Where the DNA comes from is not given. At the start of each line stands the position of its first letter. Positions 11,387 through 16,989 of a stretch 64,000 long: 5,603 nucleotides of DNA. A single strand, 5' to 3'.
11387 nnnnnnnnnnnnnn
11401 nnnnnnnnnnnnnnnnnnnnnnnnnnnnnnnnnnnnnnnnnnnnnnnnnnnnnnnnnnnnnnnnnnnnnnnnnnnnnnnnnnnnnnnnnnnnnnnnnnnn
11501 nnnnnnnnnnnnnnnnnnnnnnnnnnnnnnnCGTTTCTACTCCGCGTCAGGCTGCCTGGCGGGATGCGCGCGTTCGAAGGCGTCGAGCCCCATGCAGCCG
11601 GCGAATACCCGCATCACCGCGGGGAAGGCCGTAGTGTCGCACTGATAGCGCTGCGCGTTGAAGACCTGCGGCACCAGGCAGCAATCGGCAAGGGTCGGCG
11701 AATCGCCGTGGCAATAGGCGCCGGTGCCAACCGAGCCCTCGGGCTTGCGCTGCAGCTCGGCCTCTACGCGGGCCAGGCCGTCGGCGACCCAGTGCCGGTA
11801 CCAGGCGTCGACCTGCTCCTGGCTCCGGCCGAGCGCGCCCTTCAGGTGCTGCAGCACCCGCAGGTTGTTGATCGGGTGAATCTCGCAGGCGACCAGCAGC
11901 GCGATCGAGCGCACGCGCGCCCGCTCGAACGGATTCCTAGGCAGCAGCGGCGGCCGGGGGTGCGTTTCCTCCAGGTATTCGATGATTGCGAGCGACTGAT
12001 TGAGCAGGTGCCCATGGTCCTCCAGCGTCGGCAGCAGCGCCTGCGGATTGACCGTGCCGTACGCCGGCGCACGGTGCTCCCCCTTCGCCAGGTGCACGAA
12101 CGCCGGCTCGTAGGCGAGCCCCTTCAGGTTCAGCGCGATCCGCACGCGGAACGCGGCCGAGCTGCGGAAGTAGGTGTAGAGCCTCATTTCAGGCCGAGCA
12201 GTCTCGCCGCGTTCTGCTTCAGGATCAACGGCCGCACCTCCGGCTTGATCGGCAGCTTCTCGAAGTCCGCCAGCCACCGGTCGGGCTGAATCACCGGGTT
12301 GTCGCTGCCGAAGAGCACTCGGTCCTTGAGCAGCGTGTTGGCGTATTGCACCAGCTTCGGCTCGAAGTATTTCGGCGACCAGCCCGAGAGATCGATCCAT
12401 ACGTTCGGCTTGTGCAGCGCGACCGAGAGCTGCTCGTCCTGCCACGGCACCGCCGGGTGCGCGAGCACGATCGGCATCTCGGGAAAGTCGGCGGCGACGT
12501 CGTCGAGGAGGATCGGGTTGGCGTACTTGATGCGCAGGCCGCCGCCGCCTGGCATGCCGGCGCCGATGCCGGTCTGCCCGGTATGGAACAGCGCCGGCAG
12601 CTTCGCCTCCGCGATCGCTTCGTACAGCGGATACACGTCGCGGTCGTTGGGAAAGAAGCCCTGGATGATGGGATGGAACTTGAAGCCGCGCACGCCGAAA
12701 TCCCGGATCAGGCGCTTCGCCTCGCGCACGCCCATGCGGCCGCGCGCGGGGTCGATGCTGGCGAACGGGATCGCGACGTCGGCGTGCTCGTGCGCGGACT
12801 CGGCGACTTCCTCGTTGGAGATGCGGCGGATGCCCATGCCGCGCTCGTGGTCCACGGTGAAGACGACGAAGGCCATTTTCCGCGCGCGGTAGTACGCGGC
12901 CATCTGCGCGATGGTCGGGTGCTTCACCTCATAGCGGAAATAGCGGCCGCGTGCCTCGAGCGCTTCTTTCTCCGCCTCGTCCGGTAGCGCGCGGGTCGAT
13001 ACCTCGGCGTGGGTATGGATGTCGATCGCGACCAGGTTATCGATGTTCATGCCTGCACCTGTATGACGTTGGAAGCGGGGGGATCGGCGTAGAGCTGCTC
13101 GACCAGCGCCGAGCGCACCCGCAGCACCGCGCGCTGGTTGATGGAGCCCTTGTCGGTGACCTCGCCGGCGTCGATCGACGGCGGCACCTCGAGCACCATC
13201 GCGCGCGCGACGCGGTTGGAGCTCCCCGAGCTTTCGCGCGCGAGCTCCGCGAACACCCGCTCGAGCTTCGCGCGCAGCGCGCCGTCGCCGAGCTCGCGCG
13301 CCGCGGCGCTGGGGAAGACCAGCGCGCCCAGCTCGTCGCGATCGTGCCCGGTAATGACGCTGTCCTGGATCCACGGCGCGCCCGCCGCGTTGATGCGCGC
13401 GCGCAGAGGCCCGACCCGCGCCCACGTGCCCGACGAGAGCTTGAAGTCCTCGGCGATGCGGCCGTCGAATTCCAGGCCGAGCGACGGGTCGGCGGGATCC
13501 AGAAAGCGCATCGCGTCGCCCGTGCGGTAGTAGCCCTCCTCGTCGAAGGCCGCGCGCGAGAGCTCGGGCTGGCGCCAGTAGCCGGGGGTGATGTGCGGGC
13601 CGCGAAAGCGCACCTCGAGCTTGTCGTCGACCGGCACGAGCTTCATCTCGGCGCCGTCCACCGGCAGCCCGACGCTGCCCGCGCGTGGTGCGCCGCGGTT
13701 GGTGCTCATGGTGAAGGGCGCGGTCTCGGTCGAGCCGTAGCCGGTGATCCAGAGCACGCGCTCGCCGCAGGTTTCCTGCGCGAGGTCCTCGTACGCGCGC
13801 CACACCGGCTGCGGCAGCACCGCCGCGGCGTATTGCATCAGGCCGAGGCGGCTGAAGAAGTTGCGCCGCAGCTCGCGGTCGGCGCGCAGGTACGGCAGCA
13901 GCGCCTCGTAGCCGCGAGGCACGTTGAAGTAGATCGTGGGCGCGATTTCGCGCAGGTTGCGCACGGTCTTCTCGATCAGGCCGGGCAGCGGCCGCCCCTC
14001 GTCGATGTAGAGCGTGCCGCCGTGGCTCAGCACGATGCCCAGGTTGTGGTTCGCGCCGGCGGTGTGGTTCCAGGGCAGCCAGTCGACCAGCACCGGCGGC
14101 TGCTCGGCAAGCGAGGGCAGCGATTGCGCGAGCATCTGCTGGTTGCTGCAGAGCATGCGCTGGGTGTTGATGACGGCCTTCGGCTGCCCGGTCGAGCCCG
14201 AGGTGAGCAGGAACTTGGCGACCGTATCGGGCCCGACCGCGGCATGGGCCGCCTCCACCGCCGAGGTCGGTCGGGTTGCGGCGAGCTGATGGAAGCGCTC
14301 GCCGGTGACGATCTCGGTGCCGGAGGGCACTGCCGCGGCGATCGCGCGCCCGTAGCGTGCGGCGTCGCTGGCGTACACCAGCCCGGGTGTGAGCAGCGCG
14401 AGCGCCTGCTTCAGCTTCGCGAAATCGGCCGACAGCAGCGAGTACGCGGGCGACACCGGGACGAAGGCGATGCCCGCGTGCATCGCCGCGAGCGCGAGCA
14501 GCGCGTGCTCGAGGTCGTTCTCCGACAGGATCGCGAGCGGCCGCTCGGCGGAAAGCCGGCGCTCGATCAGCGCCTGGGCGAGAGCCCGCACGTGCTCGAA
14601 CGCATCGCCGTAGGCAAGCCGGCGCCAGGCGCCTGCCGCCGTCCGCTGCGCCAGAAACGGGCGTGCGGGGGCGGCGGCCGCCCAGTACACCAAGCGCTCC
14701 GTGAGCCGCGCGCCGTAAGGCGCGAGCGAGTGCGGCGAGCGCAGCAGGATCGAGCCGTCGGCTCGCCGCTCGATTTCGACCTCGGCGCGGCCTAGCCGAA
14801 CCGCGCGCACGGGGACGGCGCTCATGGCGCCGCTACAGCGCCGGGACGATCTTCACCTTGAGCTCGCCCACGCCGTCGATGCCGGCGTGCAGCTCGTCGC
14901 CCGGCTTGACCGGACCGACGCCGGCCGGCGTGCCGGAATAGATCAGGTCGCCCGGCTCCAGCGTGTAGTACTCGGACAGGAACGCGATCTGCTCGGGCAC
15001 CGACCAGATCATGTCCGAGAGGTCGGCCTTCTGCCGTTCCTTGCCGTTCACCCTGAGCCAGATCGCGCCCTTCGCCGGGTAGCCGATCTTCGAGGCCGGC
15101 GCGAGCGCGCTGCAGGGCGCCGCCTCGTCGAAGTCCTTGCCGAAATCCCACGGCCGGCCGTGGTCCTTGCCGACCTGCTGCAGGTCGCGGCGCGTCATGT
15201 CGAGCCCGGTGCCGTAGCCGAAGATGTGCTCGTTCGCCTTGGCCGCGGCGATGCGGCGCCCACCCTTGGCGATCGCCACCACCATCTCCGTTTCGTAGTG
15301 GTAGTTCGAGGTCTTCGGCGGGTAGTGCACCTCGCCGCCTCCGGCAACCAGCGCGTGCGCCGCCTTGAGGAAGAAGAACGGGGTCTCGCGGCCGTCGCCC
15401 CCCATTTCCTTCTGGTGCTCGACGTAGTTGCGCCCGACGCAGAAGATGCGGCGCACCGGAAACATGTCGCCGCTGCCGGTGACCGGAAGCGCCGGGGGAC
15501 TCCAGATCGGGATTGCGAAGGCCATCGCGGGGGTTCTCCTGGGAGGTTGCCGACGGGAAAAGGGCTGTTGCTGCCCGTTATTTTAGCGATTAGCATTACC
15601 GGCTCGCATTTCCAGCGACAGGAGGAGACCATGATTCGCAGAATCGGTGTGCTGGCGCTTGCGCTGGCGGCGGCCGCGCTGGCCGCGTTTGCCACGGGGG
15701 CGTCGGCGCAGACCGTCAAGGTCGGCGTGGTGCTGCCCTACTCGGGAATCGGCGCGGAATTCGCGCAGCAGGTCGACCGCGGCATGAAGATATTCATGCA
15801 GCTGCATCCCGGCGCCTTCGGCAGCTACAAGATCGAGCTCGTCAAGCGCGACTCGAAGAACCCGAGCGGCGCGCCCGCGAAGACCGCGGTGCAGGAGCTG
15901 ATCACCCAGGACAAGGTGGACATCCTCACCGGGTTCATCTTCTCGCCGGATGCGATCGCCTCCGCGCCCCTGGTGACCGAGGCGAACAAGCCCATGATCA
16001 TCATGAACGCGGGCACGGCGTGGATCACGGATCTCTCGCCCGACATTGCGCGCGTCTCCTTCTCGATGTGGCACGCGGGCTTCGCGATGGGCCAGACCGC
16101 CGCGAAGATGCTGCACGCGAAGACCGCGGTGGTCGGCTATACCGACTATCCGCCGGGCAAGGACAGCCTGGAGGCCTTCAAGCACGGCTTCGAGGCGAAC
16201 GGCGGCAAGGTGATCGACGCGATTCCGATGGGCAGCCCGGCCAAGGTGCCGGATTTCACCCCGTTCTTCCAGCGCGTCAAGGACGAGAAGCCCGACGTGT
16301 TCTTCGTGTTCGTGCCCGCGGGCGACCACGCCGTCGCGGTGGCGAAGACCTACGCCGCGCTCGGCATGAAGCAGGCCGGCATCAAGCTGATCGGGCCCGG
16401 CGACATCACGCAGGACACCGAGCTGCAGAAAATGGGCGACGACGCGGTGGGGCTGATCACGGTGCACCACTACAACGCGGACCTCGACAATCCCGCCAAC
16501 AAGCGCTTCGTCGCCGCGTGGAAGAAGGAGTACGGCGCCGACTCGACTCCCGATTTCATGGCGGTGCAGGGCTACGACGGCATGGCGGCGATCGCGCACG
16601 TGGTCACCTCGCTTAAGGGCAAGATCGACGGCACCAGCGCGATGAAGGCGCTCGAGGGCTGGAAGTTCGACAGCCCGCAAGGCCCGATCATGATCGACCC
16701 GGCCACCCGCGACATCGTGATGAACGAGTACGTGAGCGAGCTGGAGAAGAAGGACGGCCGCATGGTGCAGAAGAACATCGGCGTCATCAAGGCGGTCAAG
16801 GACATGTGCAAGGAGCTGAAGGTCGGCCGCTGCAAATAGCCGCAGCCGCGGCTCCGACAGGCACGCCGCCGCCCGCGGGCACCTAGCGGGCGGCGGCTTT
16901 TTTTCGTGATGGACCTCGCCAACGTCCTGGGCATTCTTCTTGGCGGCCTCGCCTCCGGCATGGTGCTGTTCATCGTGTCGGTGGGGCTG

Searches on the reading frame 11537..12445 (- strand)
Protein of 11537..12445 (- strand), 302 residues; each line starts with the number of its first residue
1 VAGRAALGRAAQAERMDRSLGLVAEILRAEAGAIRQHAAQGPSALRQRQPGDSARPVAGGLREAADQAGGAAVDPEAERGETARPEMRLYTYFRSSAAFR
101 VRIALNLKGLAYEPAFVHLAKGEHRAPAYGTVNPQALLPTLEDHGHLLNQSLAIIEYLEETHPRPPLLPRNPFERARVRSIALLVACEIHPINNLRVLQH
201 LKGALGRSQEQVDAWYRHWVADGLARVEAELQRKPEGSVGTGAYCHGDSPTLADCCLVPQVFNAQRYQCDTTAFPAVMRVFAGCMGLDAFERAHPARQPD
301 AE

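Call 6: search_protein_families(library=pfam, proteins=[window:11537-12445:-], max_evalue=0.001)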
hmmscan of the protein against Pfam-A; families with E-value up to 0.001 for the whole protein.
window:11537-12445:- (302 aa): 5 families
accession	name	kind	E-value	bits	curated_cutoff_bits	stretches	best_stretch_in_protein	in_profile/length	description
PF13417.12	GST_N_3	-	3.4e-15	56.6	22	1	89-166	1-75/75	Glutathione S-transferase, N-terminal domain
PF02798.26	GST_N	-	4.5e-15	56.2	20.9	1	86-159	2-75/76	Glutathione S-transferase, N-terminal domain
PF13409.12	GST_N_2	-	4.2e-14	53.3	25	1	95-161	2-70/70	Glutathione S-transferase, N-terminal domain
PF13410.11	GST_C_2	-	5e-05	23.7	24.9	1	220-268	11-51/69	Glutathione S-transferase, C-terminal domain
PF00043.30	GST_C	-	0.00091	19.9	20.7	0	232-287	43-92/93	Glutathione S-transferase, C-terminal domain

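Call 7: search_protein_families(library=ncbifam, proteins=[window:11537-12445:-], max_evalue=0.001)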
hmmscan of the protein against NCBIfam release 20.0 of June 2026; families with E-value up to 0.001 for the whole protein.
window:11537-12445:- (302 aa): 5 families
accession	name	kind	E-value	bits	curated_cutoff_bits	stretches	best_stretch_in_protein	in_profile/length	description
TIGR01262.1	maiA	equivalog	2.5e-81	272.3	171.05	1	89-301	2-210/211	maleylacetoacetate isomerase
NF011693.0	PRK15113.1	equivalog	3.7e-15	56.2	150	1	85-198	4-122/214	glutathione transferase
NF007016.1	PRK09481.1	equivalog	2.1e-10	40.4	314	1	84-181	8-102/209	stringent starvation protein SspA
NF050814.1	FtsZBindFzlA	equivalog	1.3e-09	38.2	300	1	87-183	5-102/228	FtsZ-binding protein FzlA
NF007682.0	PRK10357.1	equivalog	3e-05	23.6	181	1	100-232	14-142/202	glutathione S-transferase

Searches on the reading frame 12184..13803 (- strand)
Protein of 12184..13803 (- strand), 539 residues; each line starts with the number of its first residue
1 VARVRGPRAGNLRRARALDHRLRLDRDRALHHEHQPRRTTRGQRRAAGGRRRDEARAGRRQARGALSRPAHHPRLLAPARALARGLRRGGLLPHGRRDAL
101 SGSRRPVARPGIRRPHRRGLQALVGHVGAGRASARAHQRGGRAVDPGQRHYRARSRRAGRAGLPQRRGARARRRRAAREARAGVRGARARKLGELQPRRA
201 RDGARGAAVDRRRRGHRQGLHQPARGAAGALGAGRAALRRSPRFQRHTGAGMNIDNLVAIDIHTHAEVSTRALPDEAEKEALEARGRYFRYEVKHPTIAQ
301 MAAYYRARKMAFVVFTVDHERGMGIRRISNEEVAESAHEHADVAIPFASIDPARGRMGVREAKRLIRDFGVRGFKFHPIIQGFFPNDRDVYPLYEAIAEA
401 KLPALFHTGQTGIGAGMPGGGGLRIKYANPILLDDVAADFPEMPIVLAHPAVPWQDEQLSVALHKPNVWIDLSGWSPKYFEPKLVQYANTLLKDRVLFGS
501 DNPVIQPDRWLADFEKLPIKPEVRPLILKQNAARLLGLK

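Call 6: search_protein_families(library=pfam, proteins=[window:12184-13803:-], max_evalue=0.001)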
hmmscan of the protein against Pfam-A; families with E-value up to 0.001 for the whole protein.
window:12184-13803:- (539 aa): 1 family
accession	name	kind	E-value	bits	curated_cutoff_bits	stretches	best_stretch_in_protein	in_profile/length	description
PF04909.20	Amidohydro_2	-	5.9e-48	164.5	26.4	1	260-538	1-289/289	Amidohydrolase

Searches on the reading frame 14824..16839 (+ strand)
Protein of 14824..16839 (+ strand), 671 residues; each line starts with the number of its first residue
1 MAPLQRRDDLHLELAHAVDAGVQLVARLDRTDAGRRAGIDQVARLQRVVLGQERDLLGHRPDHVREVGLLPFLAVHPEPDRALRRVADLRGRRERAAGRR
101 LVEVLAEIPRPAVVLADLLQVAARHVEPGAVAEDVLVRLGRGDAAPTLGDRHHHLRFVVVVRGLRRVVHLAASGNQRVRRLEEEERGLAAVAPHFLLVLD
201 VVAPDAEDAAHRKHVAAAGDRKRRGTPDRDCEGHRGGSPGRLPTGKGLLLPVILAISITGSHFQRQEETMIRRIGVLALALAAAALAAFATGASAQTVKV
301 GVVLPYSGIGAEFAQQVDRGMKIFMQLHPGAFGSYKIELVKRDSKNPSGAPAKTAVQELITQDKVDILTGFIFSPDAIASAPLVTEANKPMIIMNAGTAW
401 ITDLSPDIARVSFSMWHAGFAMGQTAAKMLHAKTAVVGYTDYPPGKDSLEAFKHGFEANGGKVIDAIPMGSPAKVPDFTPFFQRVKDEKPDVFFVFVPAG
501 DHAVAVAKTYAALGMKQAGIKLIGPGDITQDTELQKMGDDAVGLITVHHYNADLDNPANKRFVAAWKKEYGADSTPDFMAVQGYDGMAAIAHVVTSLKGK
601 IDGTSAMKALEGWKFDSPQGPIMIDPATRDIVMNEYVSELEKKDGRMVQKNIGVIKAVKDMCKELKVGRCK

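Call 32: search_protein_families(library=pfam, proteins=[window:14824-16839:+], max_evalue=0.00001)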
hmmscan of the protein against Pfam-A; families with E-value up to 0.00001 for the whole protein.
window:14824-16839:+ (671 aa): 2 families
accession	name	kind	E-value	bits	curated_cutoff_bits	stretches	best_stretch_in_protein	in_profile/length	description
PF13458.12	Peripla_BP_6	-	1.3e-58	199.8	31.7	1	297-642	1-340/343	Periplasmic binding protein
PF13433.12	Peripla_BP_5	-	3e-19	69.8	27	1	432-646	134-341/363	Periplasmic binding protein domain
